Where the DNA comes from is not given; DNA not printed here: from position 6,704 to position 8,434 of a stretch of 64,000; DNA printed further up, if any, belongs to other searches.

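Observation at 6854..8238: HTH DNA-binding domain fused to a degenerate SDR/NmrA-like Rossmann domain: candidate redox/nucleotide-sensing regulator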

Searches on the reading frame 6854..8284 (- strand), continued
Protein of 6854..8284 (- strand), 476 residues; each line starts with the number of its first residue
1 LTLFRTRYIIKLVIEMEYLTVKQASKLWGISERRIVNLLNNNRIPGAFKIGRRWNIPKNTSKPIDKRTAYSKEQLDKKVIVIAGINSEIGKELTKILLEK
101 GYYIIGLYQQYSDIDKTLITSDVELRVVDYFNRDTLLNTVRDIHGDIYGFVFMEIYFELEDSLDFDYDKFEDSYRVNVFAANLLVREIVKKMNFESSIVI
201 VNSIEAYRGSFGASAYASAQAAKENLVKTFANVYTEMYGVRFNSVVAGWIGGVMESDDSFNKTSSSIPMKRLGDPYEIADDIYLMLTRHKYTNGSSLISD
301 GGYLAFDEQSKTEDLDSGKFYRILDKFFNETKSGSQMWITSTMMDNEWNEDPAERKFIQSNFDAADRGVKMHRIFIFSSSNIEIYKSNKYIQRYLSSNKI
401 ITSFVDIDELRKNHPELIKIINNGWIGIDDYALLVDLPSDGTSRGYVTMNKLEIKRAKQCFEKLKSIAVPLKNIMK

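Call 7: search_solved_structures(query=window:6857-8239:-, max_evalue=0.01, show_alignments=2)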
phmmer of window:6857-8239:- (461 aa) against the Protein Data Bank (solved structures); distinct sequences matched with E-value up to 0.01: 192 (the best 60 are shown).
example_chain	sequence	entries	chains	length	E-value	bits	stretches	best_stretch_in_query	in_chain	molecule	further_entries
4x54_A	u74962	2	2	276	8.1e-12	47.9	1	153-287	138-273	Oxidoreductase, short chain dehydrogenase/reductase family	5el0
4yxf_A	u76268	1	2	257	1.8e-11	46.8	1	62-288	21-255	MupS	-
4nbu_A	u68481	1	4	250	3.8e-11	45.7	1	58-289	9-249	3-oxoacyl-(Acyl-carrier-protein) reductase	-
4rzi_B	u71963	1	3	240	9.7e-11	44.4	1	60-282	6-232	3-ketoacyl-acyl carrier protein reductase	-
5end_A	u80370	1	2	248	1.1e-10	44.2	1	60-288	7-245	3-oxoacyl-[acyl-carrier-protein] reductase FabG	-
9cly_A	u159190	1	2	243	1.1e-10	44.2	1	63-289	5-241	CylG protein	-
5t2u_A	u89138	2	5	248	1.6e-10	43.7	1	146-289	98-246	Oxidoreductase, short chain dehydrogenase/reductase family protein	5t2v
5cdy_A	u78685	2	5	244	2.2e-10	43.3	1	61-288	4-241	3-oxoacyl-[acyl-carrier protein] reductase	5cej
3tzk_A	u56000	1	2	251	3.2e-10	42.7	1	59-288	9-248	3-oxoacyl-[acyl-carrier protein] reductase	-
3u09_A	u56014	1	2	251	3.5e-10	42.5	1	59-288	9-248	3-oxoacyl-[acyl-carrier-protein] reductase FabG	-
5gwr_A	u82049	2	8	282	4.3e-10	42.3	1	61-293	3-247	4-hydroxyisolecuine dehydrogenase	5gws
3rro_A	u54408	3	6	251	4.7e-10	42.2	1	59-288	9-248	3-ketoacyl-(acyl-carrier-protein) reductase | 3-oxoacyl-[acyl-carrier protein] reductase | 3-oxoacyl-[acyl-carrier-protein] reductase FabG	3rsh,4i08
3op4_A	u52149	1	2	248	5.3e-10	42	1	60-288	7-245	3-oxoacyl-[acyl-carrier protein] reductase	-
6uds_A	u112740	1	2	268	5.8e-10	41.9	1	61-288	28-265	3-oxoacyl-(Acyl-carrier-protein) reductase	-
6t60_A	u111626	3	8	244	6.5e-10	41.7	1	61-288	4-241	3-oxoacyl-(Acyl-carrier-protein) reductase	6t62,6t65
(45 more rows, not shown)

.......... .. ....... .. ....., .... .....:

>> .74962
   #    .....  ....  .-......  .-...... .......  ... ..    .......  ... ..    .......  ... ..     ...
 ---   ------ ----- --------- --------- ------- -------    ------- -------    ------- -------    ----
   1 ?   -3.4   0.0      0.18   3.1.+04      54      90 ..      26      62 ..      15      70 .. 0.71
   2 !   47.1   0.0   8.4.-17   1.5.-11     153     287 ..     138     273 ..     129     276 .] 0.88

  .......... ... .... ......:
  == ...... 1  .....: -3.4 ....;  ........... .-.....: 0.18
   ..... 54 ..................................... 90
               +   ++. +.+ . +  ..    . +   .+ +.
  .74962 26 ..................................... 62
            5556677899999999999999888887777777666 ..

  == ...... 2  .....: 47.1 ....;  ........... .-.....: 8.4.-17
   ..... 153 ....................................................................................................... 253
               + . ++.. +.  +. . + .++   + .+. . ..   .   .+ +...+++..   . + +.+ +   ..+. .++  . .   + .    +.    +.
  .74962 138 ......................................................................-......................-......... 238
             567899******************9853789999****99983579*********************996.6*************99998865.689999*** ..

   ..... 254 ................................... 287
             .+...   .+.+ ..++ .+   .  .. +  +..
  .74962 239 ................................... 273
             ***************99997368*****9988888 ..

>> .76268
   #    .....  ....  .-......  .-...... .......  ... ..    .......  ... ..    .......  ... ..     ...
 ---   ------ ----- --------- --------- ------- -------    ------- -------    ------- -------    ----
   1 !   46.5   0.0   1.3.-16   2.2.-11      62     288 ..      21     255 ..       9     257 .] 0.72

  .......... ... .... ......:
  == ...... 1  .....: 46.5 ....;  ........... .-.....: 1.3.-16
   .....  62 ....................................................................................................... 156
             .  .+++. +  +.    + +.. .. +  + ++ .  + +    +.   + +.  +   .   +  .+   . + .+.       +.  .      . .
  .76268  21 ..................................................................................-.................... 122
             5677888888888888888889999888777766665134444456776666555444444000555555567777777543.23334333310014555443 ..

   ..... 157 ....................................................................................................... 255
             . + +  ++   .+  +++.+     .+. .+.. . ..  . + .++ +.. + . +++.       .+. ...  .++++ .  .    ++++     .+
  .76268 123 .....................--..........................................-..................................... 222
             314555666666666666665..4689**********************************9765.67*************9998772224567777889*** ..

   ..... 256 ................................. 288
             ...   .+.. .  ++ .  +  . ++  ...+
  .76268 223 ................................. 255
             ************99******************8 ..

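Call 16: find_encoding_contigs(protein=P0047, flank=8000, max_places=4)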
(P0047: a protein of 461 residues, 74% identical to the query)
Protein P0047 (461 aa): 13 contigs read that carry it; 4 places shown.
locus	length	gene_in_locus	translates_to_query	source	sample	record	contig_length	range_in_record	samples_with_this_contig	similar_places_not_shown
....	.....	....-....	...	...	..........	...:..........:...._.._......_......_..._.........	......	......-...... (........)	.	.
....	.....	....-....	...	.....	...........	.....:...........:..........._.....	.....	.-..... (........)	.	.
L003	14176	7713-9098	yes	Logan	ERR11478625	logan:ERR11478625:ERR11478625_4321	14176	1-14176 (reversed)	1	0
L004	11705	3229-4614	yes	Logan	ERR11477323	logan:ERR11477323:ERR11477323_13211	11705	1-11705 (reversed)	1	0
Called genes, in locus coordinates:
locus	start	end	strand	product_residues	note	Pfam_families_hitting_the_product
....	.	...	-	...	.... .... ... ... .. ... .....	-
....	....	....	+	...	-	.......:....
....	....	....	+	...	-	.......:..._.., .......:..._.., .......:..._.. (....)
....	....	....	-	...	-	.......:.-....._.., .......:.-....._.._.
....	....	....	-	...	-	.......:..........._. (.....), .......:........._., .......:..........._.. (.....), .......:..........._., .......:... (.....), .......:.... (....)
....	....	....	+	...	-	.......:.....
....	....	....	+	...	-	-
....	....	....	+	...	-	-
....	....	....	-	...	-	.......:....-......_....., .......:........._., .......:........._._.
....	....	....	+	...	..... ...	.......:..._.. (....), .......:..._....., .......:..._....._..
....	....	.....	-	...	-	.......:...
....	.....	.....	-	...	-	-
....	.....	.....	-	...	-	-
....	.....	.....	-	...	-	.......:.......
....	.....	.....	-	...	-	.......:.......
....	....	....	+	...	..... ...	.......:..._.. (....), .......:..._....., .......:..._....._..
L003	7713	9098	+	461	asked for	PF12728:HTH_17 (weak), PF00106:adh_short, PF13561:adh_short_C2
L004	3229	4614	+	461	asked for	PF12728:HTH_17 (weak), PF00106:adh_short, PF13561:adh_short_C2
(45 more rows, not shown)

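Call 17: find_encoding_contigs(protein=P0014, flank=8000, max_places=4)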
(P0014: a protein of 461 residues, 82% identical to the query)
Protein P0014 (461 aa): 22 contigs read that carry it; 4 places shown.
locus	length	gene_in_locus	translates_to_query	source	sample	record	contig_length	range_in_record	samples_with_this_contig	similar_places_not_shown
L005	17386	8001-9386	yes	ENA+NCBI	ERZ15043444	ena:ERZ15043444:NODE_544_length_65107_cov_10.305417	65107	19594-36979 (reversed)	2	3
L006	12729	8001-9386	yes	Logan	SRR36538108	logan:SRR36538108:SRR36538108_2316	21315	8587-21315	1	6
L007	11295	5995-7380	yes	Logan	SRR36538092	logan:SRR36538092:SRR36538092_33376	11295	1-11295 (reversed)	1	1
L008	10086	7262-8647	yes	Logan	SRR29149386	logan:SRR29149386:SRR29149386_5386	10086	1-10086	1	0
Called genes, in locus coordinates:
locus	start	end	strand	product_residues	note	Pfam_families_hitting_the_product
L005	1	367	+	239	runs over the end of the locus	PF00398:RrnaAD (weak), PF01209:Ubie_methyltran (weak), PF08241:Methyltransf_11, PF08242:Methyltransf_12, PF13649:Methyltransf_25, PF13847:Methyltransf_31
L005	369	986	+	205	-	PF13237:Fer4_10 (weak), PF12838:Fer4_7 (weak), PF13187:Fer4_9 (weak), PF00037:Fer4, PF12797:Fer4_2 (weak), PF12837:Fer4_6 (weak), PF00085:Thioredoxin (weak)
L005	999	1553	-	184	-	-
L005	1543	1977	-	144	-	-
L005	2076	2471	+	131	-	PF00903:Glyoxalase, PF13669:Glyoxalase_4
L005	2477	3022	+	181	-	PF13302:Acetyltransf_3 (weak), PF00583:Acetyltransf_1 (weak)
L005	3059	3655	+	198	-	-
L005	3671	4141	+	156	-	-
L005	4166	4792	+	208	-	PF13483:Lactamase_B_3, PF12706:Lactamase_B_2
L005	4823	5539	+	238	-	-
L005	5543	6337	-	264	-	PF01636:APH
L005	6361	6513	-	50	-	-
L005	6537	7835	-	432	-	PF00459:Inositol_P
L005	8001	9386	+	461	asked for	PF12728:HTH_17 (weak), PF00106:adh_short, PF13561:adh_short_C2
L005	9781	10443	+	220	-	PF00072:Response_reg, PF00486:Trans_reg_C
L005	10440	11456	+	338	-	PF02518:HATPase_c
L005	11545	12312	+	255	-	PF00005:ABC_tran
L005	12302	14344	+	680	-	PF02687:FtsX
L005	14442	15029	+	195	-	PF04892:VanZ-LLP1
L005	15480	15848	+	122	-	PF03819:MazG (weak)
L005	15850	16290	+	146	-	PF00383:dCMP_cyt_deam_1, PF14437:MafB19-deam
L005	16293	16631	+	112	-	PF01242:PTPS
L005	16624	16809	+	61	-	-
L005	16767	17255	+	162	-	PF13023:HD_3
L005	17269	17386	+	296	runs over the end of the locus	-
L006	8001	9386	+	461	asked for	PF12728:HTH_17 (weak), PF00106:adh_short, PF13561:adh_short_C2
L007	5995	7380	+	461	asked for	PF12728:HTH_17 (weak), PF00106:adh_short, PF13561:adh_short_C2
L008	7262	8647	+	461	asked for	PF12728:HTH_17 (weak), PF00106:adh_short, PF13561:adh_short_C2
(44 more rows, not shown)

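Call 18: predict_structure(alignment_id=A1)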
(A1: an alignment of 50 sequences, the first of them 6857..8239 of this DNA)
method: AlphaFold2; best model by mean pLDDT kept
length: 461 residues; sequences in the alignment: 50
mean_pLDDT: 69.6   pTM: 0.46
mean pLDDT of the five models: 69.6, 69.0, 68.2, 67.6, 66.8
residues with pLDDT >= 90: 56; 70-90: 207; 50-70: 102; < 50: 96
segments of 3 or more residues with pLDDT < 50: 140-148, 155-161, 188-200, 226-258, 274-300, 330-332
pLDDT, mean of each block of 10 residues (from residue 1): 85 79 75 84 72 54 85 83 90 84 89 84 85 74 42 50 67 79 59 38 57 69 53 34 33 37 67 48 37 35 59 78 80 59 81 90 87 84 91 91 84 83 57 70 92 91 74
secondary structure, 60 per line:
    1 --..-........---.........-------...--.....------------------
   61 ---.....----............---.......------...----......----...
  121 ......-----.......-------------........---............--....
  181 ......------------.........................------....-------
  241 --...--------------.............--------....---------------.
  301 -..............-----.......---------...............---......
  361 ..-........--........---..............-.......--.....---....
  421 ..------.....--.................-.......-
elements in order: H6-13 H17-25 E33-35 E38-42 E64-68 H73-84 E88-94 E108-113 H118-126 E132-138 H152-159 H163-174 E177-186 H199-223 E230-233 H260-272 E281-284 H302-315 E321-327 H337-351 E355-362 H364-371 H374-381 E385-391 H392-398 H400-406 E409-413 E417-422 E429-433 H436-452 H456-460

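Call 24: search_protein_families(library=padloc, proteins=[window:6857-8239:-], max_evalue=1)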
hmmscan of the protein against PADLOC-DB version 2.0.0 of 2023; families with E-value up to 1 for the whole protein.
window:6857-8239:- (461 aa): 0 families

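Call 25: search_protein_families(library=phrogs, proteins=[window:6857-8239:-], max_evalue=1)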
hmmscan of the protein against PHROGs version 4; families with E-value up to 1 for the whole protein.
window:6857-8239:- (461 aa): 9 families
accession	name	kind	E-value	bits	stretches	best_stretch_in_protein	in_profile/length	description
phrog_3142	-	moron, auxiliary metabolic gene and host takeover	1.9e-22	80.4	1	56-296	281-533/596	FabG-like 3-oxoacyl-(acyl-carrier-protein) reductase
phrog_10045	-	DNA, RNA and nucleotide metabolism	2.4e-10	41.1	1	2-44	19-61/74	HTH DNA binding protein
phrog_2655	-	integration and excision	1.1e-06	29.4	1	2-58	113-172/181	excisionase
phrog_6401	-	DNA, RNA and nucleotide metabolism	0.0043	17.9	1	2-44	8-50/64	DNA binding protein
phrog_66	-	integration and excision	0.061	14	1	2-41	92-131/412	excisionase and transcriptional regulator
phrog_18665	-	unknown function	0.18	13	0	152-190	58-92/105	-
phrog_7338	-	unknown function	0.28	12.5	1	3-44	30-71/87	-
phrog_57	-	head and packaging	0.32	11.8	1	1-41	10-50/199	terminase small subunit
phrog_30278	-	unknown function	0.8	11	1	138-168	1-26/57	-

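Call 34: find_related_loci(query=A1, collection=genome_contigs, flank=6000)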
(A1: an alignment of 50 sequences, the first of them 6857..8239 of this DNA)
Query A1 (461 aa) in genome_contigs; peptide patterns used: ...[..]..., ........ (x = any residue, [..] = any of these).
85 stretches matched a pattern; 39 encode a relative of the query (tblastn E <= 1e-3); 38 distinct loci.
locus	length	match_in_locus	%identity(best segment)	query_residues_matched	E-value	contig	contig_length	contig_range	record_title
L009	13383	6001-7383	83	1-461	0e+0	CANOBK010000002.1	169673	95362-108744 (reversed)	MAG TPA_asm: uncultured Bacillales bacterium isolate SRR19759455_bin.3_metawrap_v1.3_MAG genome assembly, contig: NODE.1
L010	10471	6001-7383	83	1-461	0e+0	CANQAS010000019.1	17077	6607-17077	MAG: uncultured Bacilli bacterium isolate Lapin-001__bin73 genome assembly, contig: Lapin-001__NODE_3447_length_17077_co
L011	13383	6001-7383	83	1-461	0e+0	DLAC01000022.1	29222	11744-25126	MAG TPA_asm: Bacillales bacterium UBA7057 UBA7057_contig_1110, whole genome shotgun sequence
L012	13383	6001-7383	81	1-461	0e+0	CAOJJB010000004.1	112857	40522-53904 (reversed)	MAG TPA_asm: uncultured Clostridium sp. isolate SRR17684636_bin.52_metawrap_v1.3_MAG genome assembly, contig: NODE.166_l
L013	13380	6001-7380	82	1-460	0e+0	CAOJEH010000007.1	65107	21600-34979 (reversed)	MAG TPA_asm: uncultured Tenericutes bacterium isolate SRR15604498_bin.63_metawrap_v1.3_MAG genome assembly, contig: NODE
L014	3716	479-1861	80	1-461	0e+0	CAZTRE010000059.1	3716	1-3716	MAG TPA_asm: uncultured Mycoplasma sp. isolate SRP287540_co1_217 genome assembly, contig: NODE_26919_length_3716_cov_26.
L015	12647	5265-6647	80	1-461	0e+0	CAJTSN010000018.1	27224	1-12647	MAG TPA_asm: uncultured Bacilli bacterium isolate MGBC111601 genome assembly, contig: MGBC111601.18, whole genome shotgu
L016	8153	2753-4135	79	1-461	0e+0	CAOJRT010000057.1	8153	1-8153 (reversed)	MAG TPA_asm: uncultured Bacillales bacterium isolate SRR15604628_bin.33_metawrap_v1.3_MAG genome assembly, contig: NODE.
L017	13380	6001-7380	79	1-461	0e+0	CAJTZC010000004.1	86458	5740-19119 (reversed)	MAG TPA_asm: uncultured Bacilli bacterium isolate MGBC119269 genome assembly, contig: MGBC119269.4, whole genome shotgun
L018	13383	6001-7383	78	1-461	0e+0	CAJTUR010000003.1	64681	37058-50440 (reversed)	MAG TPA_asm: uncultured Bacilli bacterium isolate MGBC108787 genome assembly, contig: MGBC108787.3, whole genome shotgun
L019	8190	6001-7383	78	1-461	0e+0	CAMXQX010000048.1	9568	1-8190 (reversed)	MAG TPA_asm: uncultured Firmicutes bacterium isolate SRR14920958_bin.20_metawrap_v1.3_MAG genome assembly, contig: NODE.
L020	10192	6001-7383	77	1-461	0e+0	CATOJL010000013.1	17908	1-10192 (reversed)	MAG TPA_asm: uncultured Bacilli bacterium isolate MGG29184_1680015487 genome assembly, contig: SRR9205167_2502, whole ge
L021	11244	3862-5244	78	1-461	0e+0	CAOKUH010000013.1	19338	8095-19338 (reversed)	MAG TPA_asm: uncultured Tenericutes bacterium isolate SRR15604608_bin.9_metawrap_v1.3_MAG genome assembly, contig: NODE.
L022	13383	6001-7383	78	1-461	0e+0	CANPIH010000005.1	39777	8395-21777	MAG TPA_asm: uncultured Tenericutes bacterium isolate SRR15730554_bin.3_metawrap_v1.3_MAG genome assembly, contig: NODE.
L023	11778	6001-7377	76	1-459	0e+0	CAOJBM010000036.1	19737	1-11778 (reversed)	MAG TPA_asm: uncultured Tenericutes bacterium isolate SRR19759446_bin.44_metawrap_v1.3_MAG genome assembly, contig: NODE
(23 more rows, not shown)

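Call 85: list_cluster_members(proteins=[P0010, P0139, P0134, P0149, P0123, P0158])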
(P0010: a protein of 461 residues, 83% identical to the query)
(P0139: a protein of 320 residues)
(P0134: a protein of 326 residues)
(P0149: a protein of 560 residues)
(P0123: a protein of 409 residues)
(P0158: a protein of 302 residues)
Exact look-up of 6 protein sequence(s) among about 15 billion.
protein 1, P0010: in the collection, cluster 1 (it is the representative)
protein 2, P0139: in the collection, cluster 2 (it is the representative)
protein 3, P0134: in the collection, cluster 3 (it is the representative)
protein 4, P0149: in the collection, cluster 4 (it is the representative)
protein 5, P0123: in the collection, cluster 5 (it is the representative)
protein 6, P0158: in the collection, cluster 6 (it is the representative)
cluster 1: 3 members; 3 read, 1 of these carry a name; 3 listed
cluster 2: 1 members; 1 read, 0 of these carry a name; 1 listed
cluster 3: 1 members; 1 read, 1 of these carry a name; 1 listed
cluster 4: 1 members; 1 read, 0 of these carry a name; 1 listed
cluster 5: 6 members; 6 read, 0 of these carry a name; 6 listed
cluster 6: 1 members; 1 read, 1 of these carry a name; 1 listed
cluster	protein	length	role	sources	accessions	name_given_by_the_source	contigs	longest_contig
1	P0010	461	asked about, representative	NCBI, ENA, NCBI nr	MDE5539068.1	MAG: SDR family oxidoreductase [Bacilli bacterium] | SDR family oxidoreductase [Bacilli bacterium]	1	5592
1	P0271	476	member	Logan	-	-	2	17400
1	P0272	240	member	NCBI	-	-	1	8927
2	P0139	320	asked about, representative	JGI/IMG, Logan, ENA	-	-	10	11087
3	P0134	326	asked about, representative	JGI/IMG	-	hypothetical protein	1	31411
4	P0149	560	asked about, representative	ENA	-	-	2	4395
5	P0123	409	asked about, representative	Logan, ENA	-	-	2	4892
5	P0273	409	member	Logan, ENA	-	-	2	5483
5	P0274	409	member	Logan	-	-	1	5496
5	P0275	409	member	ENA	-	-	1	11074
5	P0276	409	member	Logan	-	-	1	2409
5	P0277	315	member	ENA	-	-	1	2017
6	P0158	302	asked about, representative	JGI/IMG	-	hypothetical protein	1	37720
